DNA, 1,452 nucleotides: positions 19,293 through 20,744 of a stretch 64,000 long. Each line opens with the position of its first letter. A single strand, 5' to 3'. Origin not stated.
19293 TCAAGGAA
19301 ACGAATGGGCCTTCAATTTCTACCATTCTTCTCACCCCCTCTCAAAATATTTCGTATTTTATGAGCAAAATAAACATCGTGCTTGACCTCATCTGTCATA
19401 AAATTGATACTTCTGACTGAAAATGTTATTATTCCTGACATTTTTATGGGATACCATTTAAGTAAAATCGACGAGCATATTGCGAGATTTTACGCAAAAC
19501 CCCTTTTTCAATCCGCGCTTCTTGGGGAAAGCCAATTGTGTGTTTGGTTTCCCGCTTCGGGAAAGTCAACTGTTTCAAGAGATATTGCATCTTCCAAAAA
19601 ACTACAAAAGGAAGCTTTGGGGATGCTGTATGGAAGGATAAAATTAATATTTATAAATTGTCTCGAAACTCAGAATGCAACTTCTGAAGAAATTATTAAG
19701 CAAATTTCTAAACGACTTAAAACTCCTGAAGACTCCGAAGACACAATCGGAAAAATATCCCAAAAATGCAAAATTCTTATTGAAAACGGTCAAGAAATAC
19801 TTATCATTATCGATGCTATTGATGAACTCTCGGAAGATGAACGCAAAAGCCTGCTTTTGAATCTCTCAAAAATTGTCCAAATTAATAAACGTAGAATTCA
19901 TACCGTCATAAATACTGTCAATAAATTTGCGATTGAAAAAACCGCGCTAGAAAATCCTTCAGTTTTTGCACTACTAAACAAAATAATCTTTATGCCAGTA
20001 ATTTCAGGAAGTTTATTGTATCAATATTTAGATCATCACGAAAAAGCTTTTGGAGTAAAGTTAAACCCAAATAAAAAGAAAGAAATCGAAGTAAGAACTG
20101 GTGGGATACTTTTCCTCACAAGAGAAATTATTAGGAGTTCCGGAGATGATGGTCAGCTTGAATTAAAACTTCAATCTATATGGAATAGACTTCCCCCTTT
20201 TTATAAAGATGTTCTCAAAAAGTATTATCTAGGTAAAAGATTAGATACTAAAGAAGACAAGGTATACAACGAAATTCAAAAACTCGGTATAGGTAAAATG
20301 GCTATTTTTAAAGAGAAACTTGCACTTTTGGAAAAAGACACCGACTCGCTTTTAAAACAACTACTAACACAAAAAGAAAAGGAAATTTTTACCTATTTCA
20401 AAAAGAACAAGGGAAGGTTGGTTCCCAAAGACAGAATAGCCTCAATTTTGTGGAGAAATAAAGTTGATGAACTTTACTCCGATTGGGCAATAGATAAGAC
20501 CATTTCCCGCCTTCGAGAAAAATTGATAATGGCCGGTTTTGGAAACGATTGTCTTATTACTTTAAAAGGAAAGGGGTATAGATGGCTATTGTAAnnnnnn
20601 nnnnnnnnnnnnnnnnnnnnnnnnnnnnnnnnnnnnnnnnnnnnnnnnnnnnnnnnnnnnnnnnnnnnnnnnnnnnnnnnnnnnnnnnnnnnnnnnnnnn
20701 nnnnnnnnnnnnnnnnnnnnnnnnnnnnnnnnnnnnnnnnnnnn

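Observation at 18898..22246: Accessory islet: small acidic ORFs, a P-loop NTPase fused to an OmpR-type wHTH, a 324-aa unknown, a tail-anchored protein and a Zn-ribbon gene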

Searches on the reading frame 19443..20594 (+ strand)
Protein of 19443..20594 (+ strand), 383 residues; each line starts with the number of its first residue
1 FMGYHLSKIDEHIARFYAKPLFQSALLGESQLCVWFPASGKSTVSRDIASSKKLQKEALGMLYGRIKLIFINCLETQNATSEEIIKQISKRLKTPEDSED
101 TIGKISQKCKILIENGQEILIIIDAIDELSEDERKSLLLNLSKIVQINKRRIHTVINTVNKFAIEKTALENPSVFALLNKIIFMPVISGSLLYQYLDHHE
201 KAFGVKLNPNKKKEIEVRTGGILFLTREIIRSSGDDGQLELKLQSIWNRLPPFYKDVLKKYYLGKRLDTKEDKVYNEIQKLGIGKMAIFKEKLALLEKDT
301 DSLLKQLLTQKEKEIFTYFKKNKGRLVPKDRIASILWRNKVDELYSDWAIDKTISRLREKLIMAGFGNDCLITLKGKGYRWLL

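Call 3: search_protein_families(library=pfam, max_evalue=1, proteins=[window:19443-20594:+])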
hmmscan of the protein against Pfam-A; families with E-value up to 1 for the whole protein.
window:19443-20594:+ (383 aa): 9 families
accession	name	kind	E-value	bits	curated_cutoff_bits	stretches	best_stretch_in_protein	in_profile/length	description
PF00486.34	Trans_reg_C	-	7e-11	42.5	26.2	1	308-380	6-76/77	Transcriptional regulatory protein, C terminal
PF24883.2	NPHP3_N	-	4.9e-06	27.3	24.8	1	73-156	79-161/164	Nephrocystin 3, N-terminal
PF05729.18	NACHT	-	7.2e-06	26.4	26.7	1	39-156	11-125/167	NACHT domain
PF02224.24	Cytidylate_kin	-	0.0086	16.3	26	1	38-152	8-103/211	Cytidylate kinase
PF05621.17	TniB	-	0.015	15.2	22.4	1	38-134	45-139/189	Bacterial TniB protein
PF10483.15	Elong_Iki1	-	0.026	14.5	22.5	1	70-149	61-122/292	Elongator subunit Iki1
PF07693.20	KAP_NTPase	-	0.034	13.8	20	1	76-146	114-180/293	KAP family P-loop domain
PF13238.12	AAA_18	-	0.16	12.9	29.4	1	37-135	7-90/128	AAA domain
PF08281.18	Sigma70_r4_2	-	0.18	11.9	25.7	0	121-139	3-21/54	Sigma-70, region 4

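Call 4: search_protein_families(library=padloc, max_evalue=1, proteins=[window:19443-20594:+])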
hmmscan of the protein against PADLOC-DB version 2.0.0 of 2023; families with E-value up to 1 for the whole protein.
window:19443-20594:+ (383 aa): 3 families
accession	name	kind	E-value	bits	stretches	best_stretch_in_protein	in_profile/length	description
PDLC04200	HEC-01B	-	0.005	14.7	1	77-152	35-111/218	-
PDLC04344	PDC-M03A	-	0.012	13.1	1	84-170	197-285/305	-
PDLC04561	PDC-M28C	-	0.017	12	1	75-135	131-188/480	-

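Call 5: find_homologous_proteins(query=window:19443-20594:+)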
Query window:19443-20594:+ (383 aa): 16 proteins with E <= 0.001 among 6662 candidates.
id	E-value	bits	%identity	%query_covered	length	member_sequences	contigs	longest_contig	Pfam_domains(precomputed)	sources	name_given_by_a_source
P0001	1.8e-245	832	100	100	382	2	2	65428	PF24883.3,PF05729.19,PF00486.35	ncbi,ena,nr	ncbi:hypothetical protein A3F01_04605 [Candidatus Woesebacteria bacterium RIFCSPHIGHO2_12_FULL_38_11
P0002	5.0e-14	70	24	83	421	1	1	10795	PF00486.35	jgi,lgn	jgi:DNA-binding winged helix-turn-helix (wHTH) protein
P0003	1.3e-13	69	25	93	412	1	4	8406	PF00486.35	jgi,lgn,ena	-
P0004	5.2e-13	67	24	54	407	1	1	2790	PF00486.35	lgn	-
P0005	1.2e-11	63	21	92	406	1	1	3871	PF00486.35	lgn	-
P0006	1.4e-11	62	22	92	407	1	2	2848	PF00486.35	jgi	jgi:DNA-binding winged helix-turn-helix (wHTH) protein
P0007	1.9e-11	62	21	92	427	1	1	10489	PF00486.35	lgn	-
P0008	2.4e-11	62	22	92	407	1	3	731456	PF00486.35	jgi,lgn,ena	jgi:hypothetical protein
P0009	1.7e-10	59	22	92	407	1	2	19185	PF00486.35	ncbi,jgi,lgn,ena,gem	-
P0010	2.7e-10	58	23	72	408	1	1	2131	PF00486.35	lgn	-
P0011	6.1e-10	57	25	55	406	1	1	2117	PF00486.35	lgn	-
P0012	5.0e-9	54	23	70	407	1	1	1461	PF00486.35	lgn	-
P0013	4.4e-8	51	23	92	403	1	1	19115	PF00486.35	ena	-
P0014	1.1e-6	46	43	19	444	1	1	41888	PF00486.35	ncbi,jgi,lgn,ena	ncbi:MAG: helix-turn-helix domain-containing protein [bacterium]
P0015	1.7e-5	42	31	39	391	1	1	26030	PF00486.35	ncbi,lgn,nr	ncbi:helix-turn-helix domain-containing protein [Candidatus Gottesmanbacteria bacterium]|nr:helix-tu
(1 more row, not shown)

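Call 9: find_encoding_contigs(protein=P0008, flank=5000, max_places=3)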
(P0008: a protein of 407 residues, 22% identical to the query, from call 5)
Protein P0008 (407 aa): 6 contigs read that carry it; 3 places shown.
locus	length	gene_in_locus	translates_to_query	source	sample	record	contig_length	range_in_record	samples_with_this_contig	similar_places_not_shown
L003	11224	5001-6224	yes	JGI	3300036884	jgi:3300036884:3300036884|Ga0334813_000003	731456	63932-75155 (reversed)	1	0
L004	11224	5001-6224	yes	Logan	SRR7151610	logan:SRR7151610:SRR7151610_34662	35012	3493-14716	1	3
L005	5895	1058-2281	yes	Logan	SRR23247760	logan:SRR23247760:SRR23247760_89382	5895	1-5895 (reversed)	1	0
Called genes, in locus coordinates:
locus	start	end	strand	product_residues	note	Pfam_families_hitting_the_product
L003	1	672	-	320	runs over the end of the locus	-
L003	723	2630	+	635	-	PF00004:AAA, PF07728:AAA_5 (weak), PF17862:AAA_lid_3, PF01434:Peptidase_M41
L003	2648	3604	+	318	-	PF02739:5_3_exonuc_N, PF01367:5_3_exonuc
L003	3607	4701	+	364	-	PF13439:Glyco_transf_4, PF20706:GT4-conflict (weak), PF00534:Glycos_transf_1, PF13692:Glyco_trans_1_4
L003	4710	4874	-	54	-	-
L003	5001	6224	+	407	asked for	PF00486:Trans_reg_C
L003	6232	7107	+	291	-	PF01739:CheR (faint), PF13489:Methyltransf_23 (weak), PF08241:Methyltransf_11 (weak), PF08242:Methyltransf_12, PF13649:Methyltransf_25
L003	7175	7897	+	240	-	PF00696:AA_kinase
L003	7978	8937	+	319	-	PF02463:SMC_N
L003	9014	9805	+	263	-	PF01256:Carb_kinase, PF02110:HK (faint)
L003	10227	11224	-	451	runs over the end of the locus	PF08245:Mur_ligase_M (faint), PF02875:Mur_ligase_C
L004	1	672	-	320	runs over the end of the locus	-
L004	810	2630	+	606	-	PF00004:AAA, PF07728:AAA_5 (weak), PF17862:AAA_lid_3, PF01434:Peptidase_M41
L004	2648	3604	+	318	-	PF02739:5_3_exonuc_N, PF01367:5_3_exonuc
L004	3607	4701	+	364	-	PF13439:Glyco_transf_4, PF20706:GT4-conflict (weak), PF00534:Glycos_transf_1, PF13692:Glyco_trans_1_4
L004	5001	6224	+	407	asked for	PF00486:Trans_reg_C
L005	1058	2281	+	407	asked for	PF00486:Trans_reg_C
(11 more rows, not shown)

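Call 10: find_encoding_contigs(protein=P0002, flank=5000, max_places=3)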
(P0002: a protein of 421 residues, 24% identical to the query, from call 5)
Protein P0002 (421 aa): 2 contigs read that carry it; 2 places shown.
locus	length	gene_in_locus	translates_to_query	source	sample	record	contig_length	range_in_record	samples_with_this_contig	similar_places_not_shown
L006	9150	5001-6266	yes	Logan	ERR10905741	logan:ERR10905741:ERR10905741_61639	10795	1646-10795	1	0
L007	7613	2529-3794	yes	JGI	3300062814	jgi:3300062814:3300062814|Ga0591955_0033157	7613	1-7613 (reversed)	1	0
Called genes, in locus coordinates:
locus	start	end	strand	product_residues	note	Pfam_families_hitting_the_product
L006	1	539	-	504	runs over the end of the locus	-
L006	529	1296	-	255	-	-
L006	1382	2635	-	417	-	PF14516:AAA_35 (weak), PF00486:Trans_reg_C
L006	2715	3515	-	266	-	-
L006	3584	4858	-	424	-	PF00486:Trans_reg_C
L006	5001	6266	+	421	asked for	PF00486:Trans_reg_C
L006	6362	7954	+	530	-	-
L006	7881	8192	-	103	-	-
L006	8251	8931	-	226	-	PF07690:MFS_1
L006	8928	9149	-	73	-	?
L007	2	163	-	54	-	?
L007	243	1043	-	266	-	-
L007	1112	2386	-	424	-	PF00486:Trans_reg_C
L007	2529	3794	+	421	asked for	PF00486:Trans_reg_C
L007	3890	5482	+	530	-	-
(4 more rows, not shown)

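Call 11: find_encoding_contigs(protein=P0003, flank=5000, max_places=3)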
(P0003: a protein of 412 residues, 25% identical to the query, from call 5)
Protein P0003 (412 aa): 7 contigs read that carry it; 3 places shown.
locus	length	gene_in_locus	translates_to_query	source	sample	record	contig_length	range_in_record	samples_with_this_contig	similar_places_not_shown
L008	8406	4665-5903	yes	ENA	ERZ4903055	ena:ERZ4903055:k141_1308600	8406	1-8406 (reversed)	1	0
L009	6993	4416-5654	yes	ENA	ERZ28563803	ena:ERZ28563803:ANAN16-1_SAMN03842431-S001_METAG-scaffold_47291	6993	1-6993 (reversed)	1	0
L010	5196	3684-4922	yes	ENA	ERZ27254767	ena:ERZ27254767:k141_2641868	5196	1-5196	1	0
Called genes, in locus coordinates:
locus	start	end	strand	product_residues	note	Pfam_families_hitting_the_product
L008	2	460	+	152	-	?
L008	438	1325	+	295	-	PF08538:DUF1749, PF12146:Hydrolase_4, PF00561:Abhydrolase_1 (weak)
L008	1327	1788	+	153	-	PF00459:Inositol_P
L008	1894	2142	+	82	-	PF00459:Inositol_P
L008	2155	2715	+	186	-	-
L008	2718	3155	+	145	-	PF13302:Acetyltransf_3 (weak), PF00583:Acetyltransf_1, PF13673:Acetyltransf_10, PF13508:Acetyltransf_7, PF08445:FR47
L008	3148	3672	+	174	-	-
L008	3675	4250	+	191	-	PF13302:Acetyltransf_3, PF13420:Acetyltransf_4, PF00583:Acetyltransf_1, PF13673:Acetyltransf_10, PF13508:Acetyltransf_7, PF08445:FR47 (weak)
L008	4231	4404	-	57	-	-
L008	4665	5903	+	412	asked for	PF00486:Trans_reg_C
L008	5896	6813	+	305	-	-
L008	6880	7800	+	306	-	PF00005:ABC_tran, PF13304:AAA_21 (weak)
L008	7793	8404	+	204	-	?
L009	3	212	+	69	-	?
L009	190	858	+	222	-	PF08538:DUF1749, PF12146:Hydrolase_4, PF00561:Abhydrolase_1 (weak)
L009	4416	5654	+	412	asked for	PF00486:Trans_reg_C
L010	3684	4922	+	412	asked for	PF00486:Trans_reg_C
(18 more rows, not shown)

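Call 29: search_protein_families(library=ncbifam, max_evalue=1, proteins=[window:19443-20594:+])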
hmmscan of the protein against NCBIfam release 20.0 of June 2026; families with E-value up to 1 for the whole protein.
window:19443-20594:+ (383 aa): 14 families
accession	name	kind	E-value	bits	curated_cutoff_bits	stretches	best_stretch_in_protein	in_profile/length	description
NF053854.1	RespRegPhoBBctds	equivalog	1e-06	28.3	270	1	277-381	129-224/225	two-component system response regulator PhoB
NF041734.1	resp_reg_RppA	equivalog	1.1e-06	28.1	250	1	279-381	127-227/229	two-component system response regulator RppA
TIGR02928.1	TIGR02928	subfamily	1.5e-06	27.4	181.3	1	39-162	51-176/366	orc1/cdc6 family replication initiation protein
NF040534.1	resp_reg_YycF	equivalog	5.9e-06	25.7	340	1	265-379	117-225/231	response regulator YycF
NF007346.1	PRK09836.1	equivalog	2.4e-05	24.2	420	1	300-379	143-219/227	copper/silver response regulator transcription factor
NF008078.0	PRK10816.1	equivalog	0.00011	21.8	336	1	308-381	150-220/223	two-component system response regulator PhoP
NF045944.1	ResRegRpaBCyano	equivalog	0.00011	21.6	330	1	276-380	126-226/229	response regulator transcription factor RpaB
TIGR01387.1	cztR_silR_copR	subfamily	0.00069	19.3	279.2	1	307-379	147-216/218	heavy metal response regulator transcription factor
NF033117.2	vanR_ACDEGLN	exception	0.001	18.7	350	1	306-379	152-223/226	VanR-ABDEGLN family response regulator transcription factor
NF000402.1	vanR-B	exception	0.001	18.5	480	1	265-380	111-215/219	vancomycin resistance response regulator transcription factor VanR-B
NF008567.0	PRK11517.1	equivalog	0.0015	18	353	1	307-381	147-218/223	response regulator transcription factor HprR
NF008296.0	PRK11083.1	equivalog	0.11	11.9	273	1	308-380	154-224/228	two-component system response regulator CreB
NF041733.1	resp_reg_CseB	equivalog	0.12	11.7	350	1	271-380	127-225/228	two-component system response regulator CseB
TIGR00757.1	RNaseEG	subfamily_domain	0.4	9.5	325.95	0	31-113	116-200/415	Rne/Rng family ribonuclease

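Call 31: search_solved_structures(query=window:19443-20594:+, max_evalue=1)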
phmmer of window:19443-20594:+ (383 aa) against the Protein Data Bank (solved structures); distinct sequences matched with E-value up to 1: 14.
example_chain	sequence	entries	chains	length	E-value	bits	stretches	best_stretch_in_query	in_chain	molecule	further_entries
1kgs_A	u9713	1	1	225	0.00044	22.8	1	308-379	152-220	DNA BINDING RESPONSE REGULATOR D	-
2zxj_A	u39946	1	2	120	0.00083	21.9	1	307-379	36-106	Transcriptional regulatory protein walR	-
2d1v_A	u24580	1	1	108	0.00093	21.7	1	280-379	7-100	Transcriptional regulatory protein yycF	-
2hwv_A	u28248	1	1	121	0.012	18.1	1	307-379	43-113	DNA-binding response regulator VicR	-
6cqg_A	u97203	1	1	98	0.092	15.2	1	308-379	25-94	DNA-binding response regulator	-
2jzy_A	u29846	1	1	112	0.12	14.8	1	307-379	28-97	Transcriptional regulatory protein PcoR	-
2hqn_A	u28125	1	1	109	0.14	14.5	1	310-381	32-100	Putative TRANSCRIPTIONAL REGULATOR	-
5za3_A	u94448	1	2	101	0.16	14.4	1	307-379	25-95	DNA-binding response regulator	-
4qwq_B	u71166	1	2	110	0.28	13.6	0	311-381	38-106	Response regulator SaeR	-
2oqr_A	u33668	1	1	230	0.33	13.4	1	308-380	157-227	Sensory transduction protein regX3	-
4u88_A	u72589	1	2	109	0.63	12.4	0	310-381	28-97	Transcriptional regulator SaeR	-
3rjp_A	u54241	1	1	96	0.64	12.4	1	308-379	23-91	CovR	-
2hqr_A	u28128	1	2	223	0.72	12.2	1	310-381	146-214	Putative TRANSCRIPTIONAL REGULATOR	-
7oqh_A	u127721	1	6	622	0.78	12.1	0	28-130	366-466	Transcription termination factor Rho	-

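Call 46: find_encoding_contigs(protein=P0009, flank=4000, max_places=2)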
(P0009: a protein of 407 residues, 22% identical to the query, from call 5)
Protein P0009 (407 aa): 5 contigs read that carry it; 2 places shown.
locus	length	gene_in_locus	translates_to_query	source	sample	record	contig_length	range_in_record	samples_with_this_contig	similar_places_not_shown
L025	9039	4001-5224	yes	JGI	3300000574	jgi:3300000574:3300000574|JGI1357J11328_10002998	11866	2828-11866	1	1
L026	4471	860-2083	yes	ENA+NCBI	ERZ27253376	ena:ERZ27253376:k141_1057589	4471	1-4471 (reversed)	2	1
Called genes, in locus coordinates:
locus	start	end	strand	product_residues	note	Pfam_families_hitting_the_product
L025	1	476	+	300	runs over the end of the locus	PF02739:5_3_exonuc_N, PF01367:5_3_exonuc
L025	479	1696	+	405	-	PF13439:Glyco_transf_4 (faint), PF13524:Glyco_trans_1_2 (faint), PF20706:GT4-conflict, PF00534:Glycos_transf_1, PF13692:Glyco_trans_1_4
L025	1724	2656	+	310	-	PF00005:ABC_tran, PF13304:AAA_21 (weak)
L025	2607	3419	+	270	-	PF01061:ABC2_membrane, PF12698:ABC2_membrane_3 (weak)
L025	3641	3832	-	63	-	-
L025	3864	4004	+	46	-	-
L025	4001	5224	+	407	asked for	PF00486:Trans_reg_C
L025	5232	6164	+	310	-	PF01739:CheR (faint), PF13489:Methyltransf_23 (weak), PF13649:Methyltransf_25 (weak), PF08242:Methyltransf_12 (weak)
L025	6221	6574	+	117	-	-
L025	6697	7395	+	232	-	PF00696:AA_kinase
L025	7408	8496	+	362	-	PF02463:SMC_N, PF13175:AAA_15, PF13476:AAA_23, PF13514:AAA_27 (faint), PF13555:AAA_29 (weak), PF13304:AAA_21 (faint)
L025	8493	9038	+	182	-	?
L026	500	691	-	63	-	-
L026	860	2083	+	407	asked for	PF00486:Trans_reg_C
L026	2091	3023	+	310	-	PF01739:CheR (faint), PF13489:Methyltransf_23 (weak), PF13649:Methyltransf_25 (weak), PF08242:Methyltransf_12 (weak)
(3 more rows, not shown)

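Call 47: find_encoding_contigs(protein=P0013, flank=4000, max_places=2)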
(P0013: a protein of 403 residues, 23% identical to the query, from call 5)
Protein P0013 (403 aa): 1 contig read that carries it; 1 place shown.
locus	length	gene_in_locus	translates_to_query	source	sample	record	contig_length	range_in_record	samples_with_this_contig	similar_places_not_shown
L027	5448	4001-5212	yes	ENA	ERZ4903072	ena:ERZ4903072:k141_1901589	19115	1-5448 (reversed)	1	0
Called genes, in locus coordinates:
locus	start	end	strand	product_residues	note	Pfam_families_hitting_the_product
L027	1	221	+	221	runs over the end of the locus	-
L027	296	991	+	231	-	PF13624:SurA_N_3, PF13623:SurA_N_2 (faint), PF09312:SurA_N (weak)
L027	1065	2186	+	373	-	PF00152:tRNA-synt_2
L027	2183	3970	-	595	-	-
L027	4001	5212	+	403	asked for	PF00486:Trans_reg_C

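Call 62: predict_structure(alignment_id=A4)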
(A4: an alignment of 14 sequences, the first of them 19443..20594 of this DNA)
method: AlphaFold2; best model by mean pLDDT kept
length: 383 residues; sequences in the alignment: 14
mean_pLDDT: 81.8   pTM: 0.79
mean pLDDT of the five models: 81.8, 79.6, 78.9, 76.0, 75.9
residues with pLDDT >= 90: 90; 70-90: 244; 50-70: 41; < 50: 8
segments of 3 or more residues with pLDDT < 50: 1-6
pLDDT, mean of each block of 10 residues (from residue 1): 43 76 85 77 76 87 88 76 85 61 76 85 87 91 83 90 90 91 73 80 81 85 77 66 80 88 90 88 77 71 83 92 88 93 93 93 80 85 81
secondary structure, 60 per line:
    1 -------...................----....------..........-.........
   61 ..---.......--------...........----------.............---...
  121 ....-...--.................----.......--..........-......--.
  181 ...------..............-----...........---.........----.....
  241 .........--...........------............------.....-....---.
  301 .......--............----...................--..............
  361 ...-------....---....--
elements in order: H8-26 E31-34 H41-50 H52-62 E66-72 H81-91 H102-114 E118-124 H131-147 E152-158 H161-170 H172-177 E180-183 H190-203 H209-219 H223-231 H236-249 H252-262 H269-280 H287-291 H293-296 H300-307 H310-321 E326-328 H329-344 H347-363 E371-374 E378-381

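Call 65: search_protein_families(library=pfam, max_evalue=0.1, proteins=[L006:2715-3515:-, L006:529-1296:-, L006:6362-7954:+, L008:5896-6813:+, L027:2183-3970:-])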
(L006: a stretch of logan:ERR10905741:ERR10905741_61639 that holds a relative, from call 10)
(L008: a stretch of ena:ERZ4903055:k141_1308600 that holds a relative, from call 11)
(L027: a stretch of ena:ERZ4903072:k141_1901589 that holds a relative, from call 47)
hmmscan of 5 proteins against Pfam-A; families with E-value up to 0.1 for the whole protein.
L006:2715-3515:- (266 aa): 1 family
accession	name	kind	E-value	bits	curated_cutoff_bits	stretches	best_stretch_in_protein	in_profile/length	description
PF12804.13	NTP_transf_3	-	0.074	13.7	27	0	8-145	6-130/160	MobA-like NTP transferase domain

L006:529-1296:- (255 aa): 1 family
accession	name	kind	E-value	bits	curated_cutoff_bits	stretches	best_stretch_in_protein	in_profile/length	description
PF12804.13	NTP_transf_3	-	0.012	16.2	27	1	5-116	3-96/160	MobA-like NTP transferase domain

L006:6362-7954:+ (530 aa): 0 families

L008:5896-6813:+ (305 aa): 1 family
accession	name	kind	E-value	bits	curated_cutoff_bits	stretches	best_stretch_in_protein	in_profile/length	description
PF13489.12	Methyltransf_23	-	0.0029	17.8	27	1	39-183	5-122/164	Methyltransferase domain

L027:2183-3970:- (595 aa): 0 families

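Call 73: find_related_loci(query=A3, collection=viral_contigs, flank=6000)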
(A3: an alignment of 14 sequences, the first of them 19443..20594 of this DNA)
Query A3 (383 aa) in viral_contigs; peptide patterns used: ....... (x = any residue, [..] = any of these).
7 stretches matched a pattern, but none encodes a relative of the query by tblastn (E <= 1e-3).
